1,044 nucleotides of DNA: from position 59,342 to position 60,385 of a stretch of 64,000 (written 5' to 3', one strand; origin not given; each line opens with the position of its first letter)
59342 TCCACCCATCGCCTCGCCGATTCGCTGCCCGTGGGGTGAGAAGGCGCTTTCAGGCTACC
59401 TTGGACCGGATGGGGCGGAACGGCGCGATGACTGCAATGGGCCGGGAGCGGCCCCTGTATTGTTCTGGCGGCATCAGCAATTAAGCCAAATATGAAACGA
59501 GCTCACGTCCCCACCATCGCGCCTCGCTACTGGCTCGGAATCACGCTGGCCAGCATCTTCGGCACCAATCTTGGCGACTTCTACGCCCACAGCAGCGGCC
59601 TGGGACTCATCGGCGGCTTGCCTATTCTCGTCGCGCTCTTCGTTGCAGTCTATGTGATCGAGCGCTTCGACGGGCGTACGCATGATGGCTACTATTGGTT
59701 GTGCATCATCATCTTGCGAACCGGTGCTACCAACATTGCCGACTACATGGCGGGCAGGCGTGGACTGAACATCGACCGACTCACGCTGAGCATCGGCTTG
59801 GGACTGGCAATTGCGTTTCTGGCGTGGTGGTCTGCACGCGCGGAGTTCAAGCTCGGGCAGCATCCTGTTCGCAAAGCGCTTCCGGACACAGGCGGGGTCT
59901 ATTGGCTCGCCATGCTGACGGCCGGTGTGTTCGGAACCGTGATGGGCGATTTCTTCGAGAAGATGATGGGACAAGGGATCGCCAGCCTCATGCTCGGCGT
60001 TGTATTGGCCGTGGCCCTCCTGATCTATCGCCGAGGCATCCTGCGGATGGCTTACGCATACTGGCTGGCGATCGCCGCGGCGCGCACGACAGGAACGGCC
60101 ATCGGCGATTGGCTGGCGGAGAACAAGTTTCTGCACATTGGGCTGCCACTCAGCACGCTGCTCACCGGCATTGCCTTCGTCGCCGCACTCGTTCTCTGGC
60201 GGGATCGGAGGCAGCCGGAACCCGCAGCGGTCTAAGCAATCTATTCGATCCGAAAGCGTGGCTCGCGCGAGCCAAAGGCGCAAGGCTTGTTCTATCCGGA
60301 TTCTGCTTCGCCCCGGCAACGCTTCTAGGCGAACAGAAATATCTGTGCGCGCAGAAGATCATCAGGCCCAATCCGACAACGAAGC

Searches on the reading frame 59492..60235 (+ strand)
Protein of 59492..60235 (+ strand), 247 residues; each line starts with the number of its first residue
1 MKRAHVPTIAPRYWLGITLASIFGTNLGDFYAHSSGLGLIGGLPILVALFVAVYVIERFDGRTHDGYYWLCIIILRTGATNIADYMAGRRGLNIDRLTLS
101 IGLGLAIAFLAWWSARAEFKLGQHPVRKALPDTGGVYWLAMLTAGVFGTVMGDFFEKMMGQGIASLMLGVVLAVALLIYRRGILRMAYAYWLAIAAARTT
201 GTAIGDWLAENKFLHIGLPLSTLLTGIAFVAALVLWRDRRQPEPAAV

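Call 4: search_protein_families(library=pfam, proteins=[window:59492-60235:+], max_evalue=0.01)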
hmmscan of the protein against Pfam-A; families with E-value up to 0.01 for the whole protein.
window:59492-60235:+ (247 aa): 1 family
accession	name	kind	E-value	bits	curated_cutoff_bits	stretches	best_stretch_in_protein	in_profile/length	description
PF03988.17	DUF347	-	1.6e-32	112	28.2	4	189-237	1-47/52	Repeat of Unknown Function (DUF347)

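Call 10: find_encoding_contigs(protein=window:59492-60235:+, flank=10000, max_places=10)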
Protein window:59492-60235:+ (247 aa): no gene with exactly this product is on record in the collection.

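Call 12: find_homologous_proteins(query=window:59492-60235:+, max_evalue=1e-20)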
Query window:59492-60235:+ (247 aa): 730 proteins with E <= 1e-20 among 8000 candidates; the best 120 are listed.
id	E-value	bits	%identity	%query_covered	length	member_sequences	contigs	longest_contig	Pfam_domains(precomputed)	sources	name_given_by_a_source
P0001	1.2e-157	541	100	100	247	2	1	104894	PF03988.18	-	-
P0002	9.3e-118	410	74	100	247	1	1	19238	PF03988.18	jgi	jgi:uncharacterized membrane-anchored protein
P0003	2.3e-115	403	75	100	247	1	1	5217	PF03988.18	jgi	jgi:uncharacterized membrane-anchored protein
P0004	7.5e-114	398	73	99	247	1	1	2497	PF03988.18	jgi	jgi:uncharacterized membrane-anchored protein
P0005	7.5e-114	398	74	100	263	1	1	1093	PF03988.18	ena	-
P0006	1.4e-112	393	74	98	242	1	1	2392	PF03988.18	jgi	jgi:uncharacterized membrane-anchored protein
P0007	8.0e-112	391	74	98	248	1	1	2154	PF03988.18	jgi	jgi:uncharacterized membrane-anchored protein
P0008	5.2e-111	388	72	100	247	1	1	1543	PF03988.18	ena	-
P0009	5.7e-110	385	72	98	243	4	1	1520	PF03988.18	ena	-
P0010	1.5e-109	384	72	98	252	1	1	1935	PF03988.18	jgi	jgi:uncharacterized membrane-anchored protein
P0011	1.7e-108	380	70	98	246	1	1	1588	PF03988.18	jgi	jgi:uncharacterized membrane-anchored protein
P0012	2.1e-108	380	72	100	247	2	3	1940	PF03988.18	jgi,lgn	jgi:uncharacterized membrane-anchored protein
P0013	7.1e-106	371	69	99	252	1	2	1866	PF03988.18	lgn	-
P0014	1.1e-105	371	69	100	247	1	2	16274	PF03988.18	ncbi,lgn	-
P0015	6.2e-105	368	70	100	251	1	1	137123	PF03988.18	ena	-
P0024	1.7e-99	351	68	97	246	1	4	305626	PF03988.18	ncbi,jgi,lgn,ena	jgi:uncharacterized membrane-anchored protein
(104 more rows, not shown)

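Call 13: find_encoding_contigs(protein=P0002, flank=6000, max_places=3)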
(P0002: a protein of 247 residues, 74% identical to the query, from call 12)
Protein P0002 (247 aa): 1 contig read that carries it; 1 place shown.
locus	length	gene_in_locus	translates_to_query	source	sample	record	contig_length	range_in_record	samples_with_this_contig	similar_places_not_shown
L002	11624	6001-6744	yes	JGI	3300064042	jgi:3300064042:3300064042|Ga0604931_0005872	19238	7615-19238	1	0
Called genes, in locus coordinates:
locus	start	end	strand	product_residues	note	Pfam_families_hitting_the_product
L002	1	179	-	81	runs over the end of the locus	-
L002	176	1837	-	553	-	PF00501:AMP-binding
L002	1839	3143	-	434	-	PF00155:Aminotran_1_2, PF01212:Beta_elim_lyase (weak)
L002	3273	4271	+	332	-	PF00196:GerE, PF08281:Sigma70_r4_2, PF13384:HTH_23 (weak), PF13936:HTH_38 (weak)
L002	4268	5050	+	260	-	PF00561:Abhydrolase_1 (weak)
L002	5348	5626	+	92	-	PF01527:HTH_Tnp_1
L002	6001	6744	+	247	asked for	PF03988:DUF347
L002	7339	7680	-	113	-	-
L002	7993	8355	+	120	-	-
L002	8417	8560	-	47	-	PF13356:Arm-DNA-bind_3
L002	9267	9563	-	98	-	-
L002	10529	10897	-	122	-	PF01609:DDE_Tnp_1, PF13612:DDE_Tnp_1_3 (weak), PF13359:DDE_Tnp_4 (weak), PF13586:DDE_Tnp_1_2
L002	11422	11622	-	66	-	?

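Call 14: find_encoding_contigs(protein=P0003, flank=6000, max_places=3)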
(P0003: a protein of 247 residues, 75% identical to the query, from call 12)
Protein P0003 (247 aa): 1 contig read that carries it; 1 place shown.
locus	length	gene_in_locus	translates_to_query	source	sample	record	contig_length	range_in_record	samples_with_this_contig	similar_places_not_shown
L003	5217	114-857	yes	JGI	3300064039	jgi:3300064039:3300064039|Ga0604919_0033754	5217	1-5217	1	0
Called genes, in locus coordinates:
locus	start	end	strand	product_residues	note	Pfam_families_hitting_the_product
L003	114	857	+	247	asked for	PF03988:DUF347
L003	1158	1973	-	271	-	PF02900:LigB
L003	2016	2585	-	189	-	PF07366:SnoaL, PF12680:SnoaL_2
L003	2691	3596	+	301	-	PF00126:HTH_1, PF03466:LysR_substrate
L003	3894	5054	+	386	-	PF00296:Bac_luciferase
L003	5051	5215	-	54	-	?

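Call 57: find_encoding_contigs(protein=P0015, flank=4000, max_places=2)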
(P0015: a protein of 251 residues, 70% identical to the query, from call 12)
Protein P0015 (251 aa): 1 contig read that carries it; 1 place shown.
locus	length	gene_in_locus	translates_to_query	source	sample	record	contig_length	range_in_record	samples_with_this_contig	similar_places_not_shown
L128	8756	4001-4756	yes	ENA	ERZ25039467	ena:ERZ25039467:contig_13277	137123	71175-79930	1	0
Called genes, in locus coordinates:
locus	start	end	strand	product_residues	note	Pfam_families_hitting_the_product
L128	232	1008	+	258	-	PF02253:PLA1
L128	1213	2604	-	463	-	PF03972:MmgE_PrpD_N, PF19305:MmgE_PrpD_C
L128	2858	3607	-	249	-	PF03401:TctC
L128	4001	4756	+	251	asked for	PF03988:DUF347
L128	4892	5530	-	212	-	PF03988:DUF347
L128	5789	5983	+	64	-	-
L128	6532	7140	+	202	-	PF02668:TauD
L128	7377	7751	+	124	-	PF05635:23S_rRNA_IVP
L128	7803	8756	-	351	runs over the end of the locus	PF03401:TctC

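Call 58: find_encoding_contigs(protein=P0014, flank=4000, max_places=2)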
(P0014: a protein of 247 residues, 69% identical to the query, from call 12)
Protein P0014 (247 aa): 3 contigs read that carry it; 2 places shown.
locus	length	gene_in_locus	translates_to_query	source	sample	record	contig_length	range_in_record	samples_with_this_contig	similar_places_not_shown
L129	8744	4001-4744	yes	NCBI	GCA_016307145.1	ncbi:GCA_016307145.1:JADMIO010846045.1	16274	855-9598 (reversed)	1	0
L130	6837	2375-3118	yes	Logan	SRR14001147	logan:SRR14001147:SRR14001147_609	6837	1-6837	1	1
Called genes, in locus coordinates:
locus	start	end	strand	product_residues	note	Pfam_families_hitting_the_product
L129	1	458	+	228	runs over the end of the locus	-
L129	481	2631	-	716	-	PF01590:GAF, PF13185:GAF_2, PF00989:PAS, PF08448:PAS_4, PF08447:PAS_3, PF00512:HisKA, PF02518:HATPase_c, PF00072:Response_reg, +2 more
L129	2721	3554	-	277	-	PF03372:Exo_endo_phos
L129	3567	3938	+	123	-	-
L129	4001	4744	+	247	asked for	PF03988:DUF347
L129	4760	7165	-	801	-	PF22666:Glyco_hydro_2_N2, PF17753:Ig_mannosidase (faint)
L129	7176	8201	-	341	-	PF08893:DUF1839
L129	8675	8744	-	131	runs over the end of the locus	PF02502:LacAB_rpiB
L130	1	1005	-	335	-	?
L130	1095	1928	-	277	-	PF03372:Exo_endo_phos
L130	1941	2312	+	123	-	-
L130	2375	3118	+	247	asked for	PF03988:DUF347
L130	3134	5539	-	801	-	PF22666:Glyco_hydro_2_N2, PF17753:Ig_mannosidase (faint)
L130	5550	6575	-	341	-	PF08893:DUF1839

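Call 59: find_encoding_contigs(protein=P0024, flank=4000, max_places=2)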
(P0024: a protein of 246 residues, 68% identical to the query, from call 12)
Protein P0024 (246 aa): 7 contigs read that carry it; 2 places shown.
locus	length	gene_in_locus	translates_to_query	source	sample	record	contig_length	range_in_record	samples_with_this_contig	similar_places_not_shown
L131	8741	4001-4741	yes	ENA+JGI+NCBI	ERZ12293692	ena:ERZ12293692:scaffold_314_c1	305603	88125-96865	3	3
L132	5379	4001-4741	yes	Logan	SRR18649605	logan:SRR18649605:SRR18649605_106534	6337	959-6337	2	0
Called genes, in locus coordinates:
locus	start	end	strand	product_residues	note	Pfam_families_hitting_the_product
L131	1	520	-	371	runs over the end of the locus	PF04403:PqiA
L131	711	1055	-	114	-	PF05532:CsbD, PF19029:DUF883_C (faint)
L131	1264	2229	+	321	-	PF04280:Tim44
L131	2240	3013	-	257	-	PF00106:adh_short, PF08659:KR, PF13561:adh_short_C2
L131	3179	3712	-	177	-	-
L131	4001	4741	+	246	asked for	PF03988:DUF347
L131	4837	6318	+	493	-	PF02321:OEP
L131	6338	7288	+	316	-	PF25975:CzcB_C (weak)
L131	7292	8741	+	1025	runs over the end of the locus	PF00873:ACR_tran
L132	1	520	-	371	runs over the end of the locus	PF04403:PqiA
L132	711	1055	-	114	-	PF05532:CsbD, PF19029:DUF883_C (faint)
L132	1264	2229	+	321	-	PF04280:Tim44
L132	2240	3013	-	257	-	PF00106:adh_short, PF08659:KR, PF13561:adh_short_C2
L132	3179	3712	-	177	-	-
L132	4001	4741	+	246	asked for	PF03988:DUF347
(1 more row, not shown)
